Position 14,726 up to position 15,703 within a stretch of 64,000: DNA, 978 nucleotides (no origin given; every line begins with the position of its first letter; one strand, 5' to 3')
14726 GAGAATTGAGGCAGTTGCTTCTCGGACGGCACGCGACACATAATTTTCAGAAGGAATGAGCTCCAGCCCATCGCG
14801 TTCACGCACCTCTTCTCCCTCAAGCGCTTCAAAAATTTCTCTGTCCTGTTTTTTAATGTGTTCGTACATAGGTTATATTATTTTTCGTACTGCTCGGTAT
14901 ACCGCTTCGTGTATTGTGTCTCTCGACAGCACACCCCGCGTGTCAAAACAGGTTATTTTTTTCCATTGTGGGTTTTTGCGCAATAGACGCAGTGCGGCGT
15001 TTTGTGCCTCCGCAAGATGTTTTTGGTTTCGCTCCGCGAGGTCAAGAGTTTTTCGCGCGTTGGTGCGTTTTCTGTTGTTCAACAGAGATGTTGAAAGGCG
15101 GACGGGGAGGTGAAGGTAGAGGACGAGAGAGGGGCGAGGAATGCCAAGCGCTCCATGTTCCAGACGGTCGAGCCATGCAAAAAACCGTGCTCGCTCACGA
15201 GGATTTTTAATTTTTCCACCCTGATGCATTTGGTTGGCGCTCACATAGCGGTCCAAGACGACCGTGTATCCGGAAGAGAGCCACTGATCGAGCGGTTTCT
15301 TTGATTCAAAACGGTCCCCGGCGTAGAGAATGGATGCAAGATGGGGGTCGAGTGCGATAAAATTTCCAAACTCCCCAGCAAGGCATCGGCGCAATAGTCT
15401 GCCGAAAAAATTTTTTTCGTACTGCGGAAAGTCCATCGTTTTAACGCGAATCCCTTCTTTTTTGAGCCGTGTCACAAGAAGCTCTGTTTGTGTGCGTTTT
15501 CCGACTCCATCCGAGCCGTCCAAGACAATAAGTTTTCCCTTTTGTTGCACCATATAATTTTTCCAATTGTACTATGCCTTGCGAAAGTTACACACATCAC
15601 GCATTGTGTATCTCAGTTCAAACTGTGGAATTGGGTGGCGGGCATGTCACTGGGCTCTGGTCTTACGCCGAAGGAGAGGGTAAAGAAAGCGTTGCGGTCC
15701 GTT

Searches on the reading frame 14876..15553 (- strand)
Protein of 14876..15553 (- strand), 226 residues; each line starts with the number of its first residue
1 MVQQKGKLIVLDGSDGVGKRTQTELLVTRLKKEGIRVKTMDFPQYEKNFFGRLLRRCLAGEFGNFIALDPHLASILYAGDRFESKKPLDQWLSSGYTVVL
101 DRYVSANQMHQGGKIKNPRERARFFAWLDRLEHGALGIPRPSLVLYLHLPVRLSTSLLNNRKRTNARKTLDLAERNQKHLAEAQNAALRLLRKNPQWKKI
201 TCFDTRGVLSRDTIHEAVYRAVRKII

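Call 7: search_protein_families(library=pfam, proteins=[window:14876-15553:-], max_evalue=1)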
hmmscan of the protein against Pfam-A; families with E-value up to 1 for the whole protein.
window:14876-15553:- (226 aa): 6 families
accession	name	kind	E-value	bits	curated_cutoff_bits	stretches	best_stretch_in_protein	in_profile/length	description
PF02223.23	Thymidylate_kin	-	8.4e-16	58.6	27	1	11-198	1-170/185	Thymidylate kinase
PF09140.17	MipZ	-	0.063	13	20.7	0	14-47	9-42/262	ATPase MipZ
PF10609.15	ParA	-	0.076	12.9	27.1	1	5-41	3-39/246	NUBPL iron-transfer P-loop NTPase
PF20720.3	nSTAND3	-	0.11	12.6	27.2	1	4-40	15-51/155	Novel STAND NTPase 3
PF01712.25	dNK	-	0.13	12.5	27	0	96-167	82-149/203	Deoxynucleoside kinase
PF03308.22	MeaB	-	0.22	10.9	23.1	1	8-38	35-65/273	Methylmalonyl Co-A mutase-associated GTPase MeaB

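Call 66: find_homologous_proteins(query=window:14876-15553:-, max_evalue=1e-30)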
Query window:14876-15553:- (226 aa): 2965 proteins with E <= 1e-30 among 3948 candidates; the best 120 are listed.
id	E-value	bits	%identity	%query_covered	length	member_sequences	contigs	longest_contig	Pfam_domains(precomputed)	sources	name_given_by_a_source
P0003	5.5e-147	505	100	100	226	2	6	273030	PF02223.24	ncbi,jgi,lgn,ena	ncbi:MAG TPA: hypothetical protein VJH33_00260 [Candidatus Paceibacterota bacterium]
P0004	1.0e-117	409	80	99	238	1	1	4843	PF02223.24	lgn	-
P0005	9.7e-100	351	70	99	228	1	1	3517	PF02223.24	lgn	-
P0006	4.6e-99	348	69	99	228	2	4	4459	PF02223.24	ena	-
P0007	1.7e-98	347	70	98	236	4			PF02223.24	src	-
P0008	1.9e-97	343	67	99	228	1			PF02223.24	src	-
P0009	2.0e-92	327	63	100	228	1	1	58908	PF02223.24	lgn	-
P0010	8.8e-87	308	59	100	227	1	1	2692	PF02223.24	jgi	jgi:dTMP kinase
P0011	2.9e-85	303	58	98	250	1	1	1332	PF02223.24,PF01712.26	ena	-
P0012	5.2e-83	296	58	99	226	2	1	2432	PF02223.24,PF01712.26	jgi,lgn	-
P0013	6.7e-83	296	59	100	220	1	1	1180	PF02223.24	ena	-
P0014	7.5e-83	295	58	98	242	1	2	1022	PF02223.24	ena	-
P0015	1.2e-82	295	58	99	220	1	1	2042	PF02223.24,PF01712.26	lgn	-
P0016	2.2e-82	294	59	98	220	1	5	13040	PF02223.24,PF01712.26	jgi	jgi:dTMP kinase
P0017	4.8e-82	293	58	100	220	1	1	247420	PF02223.24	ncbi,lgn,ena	ncbi:MAG: hypothetical protein WCI89_00305 [bacterium]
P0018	1.0e-81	292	56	100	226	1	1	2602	PF02223.24,PF01712.26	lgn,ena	-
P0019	1.7e-81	291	60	98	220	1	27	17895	PF02223.24,PF01712.26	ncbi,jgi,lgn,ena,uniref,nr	ncbi:hypothetical protein A3J11_01900 [Candidatus Kaiserbacteria bacterium RIFCSPLOWO2_02_FULL_55_12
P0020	7.3e-81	289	56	100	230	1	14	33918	PF02223.24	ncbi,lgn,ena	-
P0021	9.9e-81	288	59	99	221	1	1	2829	PF02223.24,PF01712.26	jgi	jgi:dTMP kinase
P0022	2.2e-80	287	57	99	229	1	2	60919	PF02223.24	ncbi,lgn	-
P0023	2.8e-80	287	54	100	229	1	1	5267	PF02223.24,PF01712.26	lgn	-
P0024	3.1e-80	287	58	98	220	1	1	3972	PF02223.24,PF01712.26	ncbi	-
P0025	3.2e-80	287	58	100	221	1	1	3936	PF02223.24,PF01712.26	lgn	-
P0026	4.2e-80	286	57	99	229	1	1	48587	PF02223.24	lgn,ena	-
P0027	4.9e-80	286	57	99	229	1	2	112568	PF02223.24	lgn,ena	-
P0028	1.8e-79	284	56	98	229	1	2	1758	PF02223.24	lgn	-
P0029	2.4e-79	284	55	100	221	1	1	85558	PF02223.24,PF01712.26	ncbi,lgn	-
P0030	3.8e-79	283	56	100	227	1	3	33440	PF02223.24,PF01712.26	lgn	-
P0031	3.8e-79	283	54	100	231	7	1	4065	PF02223.24,PF01712.26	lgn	-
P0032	4.4e-79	283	57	98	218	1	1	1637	PF02223.24,PF01712.26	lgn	-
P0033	4.7e-79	283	57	98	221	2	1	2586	PF02223.24,PF01712.26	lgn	-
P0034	5.0e-79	283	56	97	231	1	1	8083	PF02223.24,PF01712.26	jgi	jgi:dTMP kinase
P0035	5.9e-79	283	57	98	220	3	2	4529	PF02223.24,PF01712.26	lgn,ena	-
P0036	8.0e-79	282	55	99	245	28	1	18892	PF02223.24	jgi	-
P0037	1.1e-78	282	56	100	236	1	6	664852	PF02223.24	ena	-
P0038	2.1e-78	281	54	100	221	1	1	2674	PF02223.24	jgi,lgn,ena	-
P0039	2.2e-78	281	52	99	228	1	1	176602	PF02223.24,PF01712.26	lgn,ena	-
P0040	2.4e-78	281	55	100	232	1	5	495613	PF02223.24,PF01712.26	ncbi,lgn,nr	ncbi:MAG: deoxynucleoside kinase [Candidatus Adlerbacteria bacterium]|nr:deoxynucleoside kinase [Can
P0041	2.5e-78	281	53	100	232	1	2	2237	PF02223.24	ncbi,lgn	-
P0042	3.0e-78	280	53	99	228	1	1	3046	PF02223.24,PF01712.26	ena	-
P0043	3.2e-78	280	55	98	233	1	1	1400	PF02223.24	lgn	-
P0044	3.2e-78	280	56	99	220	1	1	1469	PF02223.24,PF01712.26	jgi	jgi:dTMP kinase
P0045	3.8e-78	280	52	100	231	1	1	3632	PF02223.24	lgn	-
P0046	3.9e-78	280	56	99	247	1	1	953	PF02223.24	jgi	jgi:dTMP kinase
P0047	4.4e-78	280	55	99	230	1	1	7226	PF02223.24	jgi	jgi:dTMP kinase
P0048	4.7e-78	280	53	100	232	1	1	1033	PF02223.24,PF01712.26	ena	-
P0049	4.7e-78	280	56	100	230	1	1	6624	PF02223.24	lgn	-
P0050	5.0e-78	280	53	99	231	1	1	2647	PF02223.24,PF01712.26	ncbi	-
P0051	5.1e-78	280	53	100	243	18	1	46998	PF02223.24,PF01712.26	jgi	-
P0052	5.8e-78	279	54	98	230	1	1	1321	PF02223.24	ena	-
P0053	6.2e-78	279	56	98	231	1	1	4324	PF02223.24,PF01712.26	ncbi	-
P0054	6.3e-78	279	55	98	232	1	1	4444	PF02223.24,PF01712.26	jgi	jgi:dTMP kinase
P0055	7.0e-78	279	56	99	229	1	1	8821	PF02223.24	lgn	-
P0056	7.7e-78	279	53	100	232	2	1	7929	PF02223.24,PF01712.26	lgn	-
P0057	7.9e-78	279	53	100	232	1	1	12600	PF02223.24,PF01712.26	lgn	-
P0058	8.9e-78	279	56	99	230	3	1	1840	PF02223.24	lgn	-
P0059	9.0e-78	279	56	98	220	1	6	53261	PF02223.24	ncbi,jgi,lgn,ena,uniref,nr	ncbi:hypothetical protein A2765_01080 [Candidatus Kaiserbacteria bacterium RIFCSPHIGHO2_01_FULL_56_2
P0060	1.2e-77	278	54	99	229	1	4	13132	PF02223.24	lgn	-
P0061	1.6e-77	278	53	99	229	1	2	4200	PF02223.24,PF01712.26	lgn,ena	-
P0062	1.9e-77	278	56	100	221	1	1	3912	PF02223.24,PF01712.26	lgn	-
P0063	2.1e-77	278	54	98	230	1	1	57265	PF02223.24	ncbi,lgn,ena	-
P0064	2.2e-77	278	56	99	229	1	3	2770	PF02223.24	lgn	-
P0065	2.3e-77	277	57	98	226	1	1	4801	PF02223.24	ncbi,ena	-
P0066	2.8e-77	277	55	99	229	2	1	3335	PF02223.24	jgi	jgi:dTMP kinase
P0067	3.0e-77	277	54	100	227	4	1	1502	PF02223.24,PF01712.26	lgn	-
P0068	3.4e-77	277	54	99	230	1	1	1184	PF02223.24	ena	-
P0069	3.5e-77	277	54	99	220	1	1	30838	PF02223.24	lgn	-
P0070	3.9e-77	277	54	100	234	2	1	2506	PF02223.24,PF01712.26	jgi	jgi:dTMP kinase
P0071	5.8e-77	276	54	99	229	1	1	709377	PF02223.24,PF01712.26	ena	-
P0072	6.0e-77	276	57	99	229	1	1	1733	PF02223.24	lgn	-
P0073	6.0e-77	276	54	98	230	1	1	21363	PF02223.24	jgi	jgi:dTMP kinase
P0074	6.8e-77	276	56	98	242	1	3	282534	PF02223.24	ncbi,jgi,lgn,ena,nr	ncbi:hypothetical protein EBR66_03980 [bacterium]|nr:hypothetical protein [bacterium]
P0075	7.2e-77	276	55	100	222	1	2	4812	PF02223.24,PF01712.26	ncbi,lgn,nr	ncbi:MAG TPA: deoxynucleoside kinase [Candidatus Paceibacterota bacterium]|nr:deoxynucleoside kinase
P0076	7.9e-77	276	56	100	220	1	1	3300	PF02223.24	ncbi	-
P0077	1.0e-76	275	56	99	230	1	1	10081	PF02223.24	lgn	-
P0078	1.2e-76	275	54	98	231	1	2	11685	PF02223.24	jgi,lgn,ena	-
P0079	1.3e-76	275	55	99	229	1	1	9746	PF02223.24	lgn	-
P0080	1.4e-76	275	54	99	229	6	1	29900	PF02223.24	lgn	-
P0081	1.4e-76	275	53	100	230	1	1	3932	PF02223.24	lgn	-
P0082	1.4e-76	275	51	100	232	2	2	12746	PF02223.24,PF01712.26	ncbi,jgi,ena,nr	ncbi:MAG: deoxynucleoside kinase [Patescibacteria group bacterium]|nr:deoxynucleoside kinase [Patesc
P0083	1.5e-76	275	53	100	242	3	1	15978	PF02223.24,PF01712.26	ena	-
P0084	1.5e-76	275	53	100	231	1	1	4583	PF02223.24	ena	-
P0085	1.5e-76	275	57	99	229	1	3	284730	PF02223.24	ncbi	-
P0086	1.6e-76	275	51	99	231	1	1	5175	PF02223.24,PF01712.26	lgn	-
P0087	1.8e-76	275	55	99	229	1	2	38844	PF02223.24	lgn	-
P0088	2.0e-76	274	54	99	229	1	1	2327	PF02223.24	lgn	-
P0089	2.0e-76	274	55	97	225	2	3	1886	PF02223.24,PF01712.26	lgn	-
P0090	2.1e-76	274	53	98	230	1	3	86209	PF02223.24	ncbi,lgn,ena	-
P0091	2.4e-76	274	54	99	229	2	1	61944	PF02223.24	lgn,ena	-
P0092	2.5e-76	274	54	100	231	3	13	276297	PF02223.24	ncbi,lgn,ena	-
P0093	2.5e-76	274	55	99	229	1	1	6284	PF02223.24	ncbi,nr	ncbi:MAG: thymidylate kinase [Candidatus Moraniibacteriota bacterium]|nr:MAG: thymidylate kinase [Ca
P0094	2.5e-76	274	55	98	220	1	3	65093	PF02223.24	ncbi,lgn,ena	ncbi:MAG: thymidylate kinase [Patescibacteria group bacterium]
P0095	2.5e-76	274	55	98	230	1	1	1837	PF02223.24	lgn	-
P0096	2.6e-76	274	56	98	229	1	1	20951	PF02223.24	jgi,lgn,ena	jgi:dTMP kinase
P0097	2.7e-76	274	53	98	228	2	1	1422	PF02223.24,PF01712.26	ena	-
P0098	2.8e-76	274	55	95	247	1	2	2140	PF02223.24,PF01712.26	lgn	-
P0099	3.0e-76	274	54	98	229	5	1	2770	PF02223.24,PF01712.26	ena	-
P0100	3.4e-76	274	54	99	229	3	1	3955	PF02223.24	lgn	-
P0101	3.7e-76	274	51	100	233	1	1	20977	PF02223.24,PF01712.26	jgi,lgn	-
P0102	3.7e-76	274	55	98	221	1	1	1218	PF02223.24,PF01712.26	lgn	-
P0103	4.3e-76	273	56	99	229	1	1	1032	PF02223.24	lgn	-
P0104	4.7e-76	273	56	98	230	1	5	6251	PF02223.24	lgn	-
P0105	5.1e-76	273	53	100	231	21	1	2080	PF02223.24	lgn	-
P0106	5.3e-76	273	53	99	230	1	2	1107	PF02223.24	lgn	-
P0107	5.5e-76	273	52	99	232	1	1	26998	PF02223.24,PF01712.26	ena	-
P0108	5.6e-76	273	56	99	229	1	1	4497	PF02223.24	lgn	-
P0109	6.0e-76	273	53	97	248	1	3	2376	PF02223.24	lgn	-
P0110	6.1e-76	273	54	98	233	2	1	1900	PF02223.24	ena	-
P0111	6.2e-76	273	53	98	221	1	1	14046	PF02223.24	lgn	-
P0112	6.4e-76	273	52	98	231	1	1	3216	PF02223.24,PF01712.26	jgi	-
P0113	6.6e-76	273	55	97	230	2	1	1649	PF02223.24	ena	-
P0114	6.9e-76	273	54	98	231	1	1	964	PF02223.24,PF01712.26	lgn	-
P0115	7.3e-76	273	54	99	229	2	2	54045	PF02223.24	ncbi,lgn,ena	-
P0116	7.4e-76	273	55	98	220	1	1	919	PF02223.24,PF01712.26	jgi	jgi:dTMP kinase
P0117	8.3e-76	272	53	99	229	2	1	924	PF02223.24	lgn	-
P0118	8.3e-76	272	54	99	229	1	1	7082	PF02223.24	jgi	-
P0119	8.6e-76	272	53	100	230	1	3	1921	PF02223.24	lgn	-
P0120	9.1e-76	272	52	100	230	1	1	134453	PF02223.24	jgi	jgi:dTMP kinase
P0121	1.0e-75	272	54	100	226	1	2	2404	PF02223.24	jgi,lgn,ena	-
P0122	1.2e-75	272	55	98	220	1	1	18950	PF02223.24,PF01712.26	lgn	-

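Call 67: find_encoding_contigs(protein=P0004, flank=6000, max_places=3)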
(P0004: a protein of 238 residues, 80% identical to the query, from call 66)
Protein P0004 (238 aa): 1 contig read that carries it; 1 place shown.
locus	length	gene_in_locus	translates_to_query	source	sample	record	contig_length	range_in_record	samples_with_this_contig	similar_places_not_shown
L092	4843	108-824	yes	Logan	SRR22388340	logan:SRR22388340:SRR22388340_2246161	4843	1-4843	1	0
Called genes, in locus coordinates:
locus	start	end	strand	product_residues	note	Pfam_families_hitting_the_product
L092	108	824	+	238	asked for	PF02223:Thymidylate_kin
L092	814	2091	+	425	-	PF00464:SHMT, PF00155:Aminotran_1_2 (weak)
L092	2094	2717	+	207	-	PF09335:VTT_dom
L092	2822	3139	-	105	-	-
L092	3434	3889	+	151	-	-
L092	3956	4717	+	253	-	PF03332:PMM, PF08282:Hydrolase_3 (weak)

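Call 68: find_encoding_contigs(protein=P0005, flank=6000, max_places=3)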
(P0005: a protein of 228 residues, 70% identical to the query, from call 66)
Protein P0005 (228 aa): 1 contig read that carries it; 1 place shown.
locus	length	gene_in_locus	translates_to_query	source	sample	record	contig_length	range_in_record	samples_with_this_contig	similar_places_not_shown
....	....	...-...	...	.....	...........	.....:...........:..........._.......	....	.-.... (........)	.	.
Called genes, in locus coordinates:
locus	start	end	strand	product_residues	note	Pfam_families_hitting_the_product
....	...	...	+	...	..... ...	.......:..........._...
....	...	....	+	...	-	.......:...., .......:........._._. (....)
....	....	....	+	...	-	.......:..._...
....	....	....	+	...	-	-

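Call 69: find_encoding_contigs(protein=P0006, flank=6000, max_places=4)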
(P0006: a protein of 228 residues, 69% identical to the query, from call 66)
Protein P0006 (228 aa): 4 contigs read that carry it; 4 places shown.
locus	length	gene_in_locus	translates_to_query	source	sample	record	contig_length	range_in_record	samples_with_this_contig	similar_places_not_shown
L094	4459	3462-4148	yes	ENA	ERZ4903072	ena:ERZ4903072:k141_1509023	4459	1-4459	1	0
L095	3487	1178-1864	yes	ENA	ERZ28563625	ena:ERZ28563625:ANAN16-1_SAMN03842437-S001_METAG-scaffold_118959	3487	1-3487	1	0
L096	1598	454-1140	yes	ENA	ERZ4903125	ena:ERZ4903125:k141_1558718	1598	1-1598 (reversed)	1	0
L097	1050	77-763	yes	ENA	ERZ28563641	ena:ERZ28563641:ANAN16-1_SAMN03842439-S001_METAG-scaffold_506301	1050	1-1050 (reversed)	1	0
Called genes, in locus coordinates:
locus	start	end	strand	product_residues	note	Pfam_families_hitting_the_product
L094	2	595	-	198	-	?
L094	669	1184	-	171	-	PF00186:DHFR_1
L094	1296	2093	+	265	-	PF00303:Thymidylat_synt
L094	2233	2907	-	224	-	PF22769:DCD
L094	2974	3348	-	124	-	PF00293:NUDIX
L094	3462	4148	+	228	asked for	PF02223:Thymidylate_kin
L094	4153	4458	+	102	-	?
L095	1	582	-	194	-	?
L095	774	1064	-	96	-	-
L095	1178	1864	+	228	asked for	PF02223:Thymidylate_kin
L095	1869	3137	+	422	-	PF00464:SHMT, PF00155:Aminotran_1_2 (weak)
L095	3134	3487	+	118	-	?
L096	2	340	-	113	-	?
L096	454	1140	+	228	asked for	PF02223:Thymidylate_kin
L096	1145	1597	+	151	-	?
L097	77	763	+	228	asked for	PF02223:Thymidylate_kin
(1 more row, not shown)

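Call 70: find_encoding_contigs(protein=P0009, flank=6000, max_places=2)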
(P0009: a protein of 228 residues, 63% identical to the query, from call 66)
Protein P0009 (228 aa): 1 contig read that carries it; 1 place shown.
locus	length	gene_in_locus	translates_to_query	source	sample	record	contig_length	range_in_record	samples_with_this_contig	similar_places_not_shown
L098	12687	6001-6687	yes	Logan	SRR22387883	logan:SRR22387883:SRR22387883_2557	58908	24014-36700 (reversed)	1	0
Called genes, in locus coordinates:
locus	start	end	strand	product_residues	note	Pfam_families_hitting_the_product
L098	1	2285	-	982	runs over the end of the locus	PF18072:FGAR-AT_linker, PF00586:AIRS, PF02769:AIRS_C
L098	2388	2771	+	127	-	-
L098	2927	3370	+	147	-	-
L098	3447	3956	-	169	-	PF00186:DHFR_1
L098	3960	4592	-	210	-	PF06559:DCD_N (weak), PF22769:DCD, PF00692:dUTPase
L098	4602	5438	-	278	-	PF00303:Thymidylat_synt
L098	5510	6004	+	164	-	PF00383:dCMP_cyt_deam_1, PF14437:MafB19-deam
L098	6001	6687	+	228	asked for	PF02223:Thymidylate_kin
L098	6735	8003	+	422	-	PF00464:SHMT, PF00155:Aminotran_1_2 (faint)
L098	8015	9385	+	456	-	PF09335:VTT_dom, PF08282:Hydrolase_3 (faint)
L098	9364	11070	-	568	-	PF02683:DsbD_TM (weak), PF00578:AhpC-TSA, PF08534:Redoxin, PF13905:Thioredoxin_8, PF17991:Thioredoxin_10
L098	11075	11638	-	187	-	PF00085:Thioredoxin, PF13098:Thioredoxin_2 (weak)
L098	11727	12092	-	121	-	-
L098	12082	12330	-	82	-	PF01381:HTH_3, PF12844:HTH_19 (weak)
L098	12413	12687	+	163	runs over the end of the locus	-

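Call 77: search_protein_families(library=pfam, proteins=[L098:5510-6001:+, L094:2977-3348:-, L095:777-1064:-], max_evalue=0.01)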
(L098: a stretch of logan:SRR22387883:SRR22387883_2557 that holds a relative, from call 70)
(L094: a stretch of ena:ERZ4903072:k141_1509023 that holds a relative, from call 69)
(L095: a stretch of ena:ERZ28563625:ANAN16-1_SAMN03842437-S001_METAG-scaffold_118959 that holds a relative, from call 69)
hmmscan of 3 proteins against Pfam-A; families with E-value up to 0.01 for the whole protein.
L098:5510-6001:+ (164 aa): 2 families
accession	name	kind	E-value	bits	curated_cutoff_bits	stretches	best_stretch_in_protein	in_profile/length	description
PF00383.29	dCMP_cyt_deam_1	-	3.2e-11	43.5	25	1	21-140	4-100/102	Cytidine and deoxycytidylate deaminase zinc-binding region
PF14437.12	MafB19-deam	-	9e-11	42.3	27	1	23-139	5-98/142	MafB19-like deaminase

L094:2977-3348:- (124 aa): 1 family
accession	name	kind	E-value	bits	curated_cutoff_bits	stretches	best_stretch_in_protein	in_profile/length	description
PF00293.34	NUDIX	-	4.5e-12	46.6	21.1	1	9-89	8-104/134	NUDIX domain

L095:777-1064:- (96 aa): 1 family
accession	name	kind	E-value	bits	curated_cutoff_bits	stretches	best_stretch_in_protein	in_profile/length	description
PF00293.34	NUDIX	-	7.6e-12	45.8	21.1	1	9-85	8-99/134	NUDIX domain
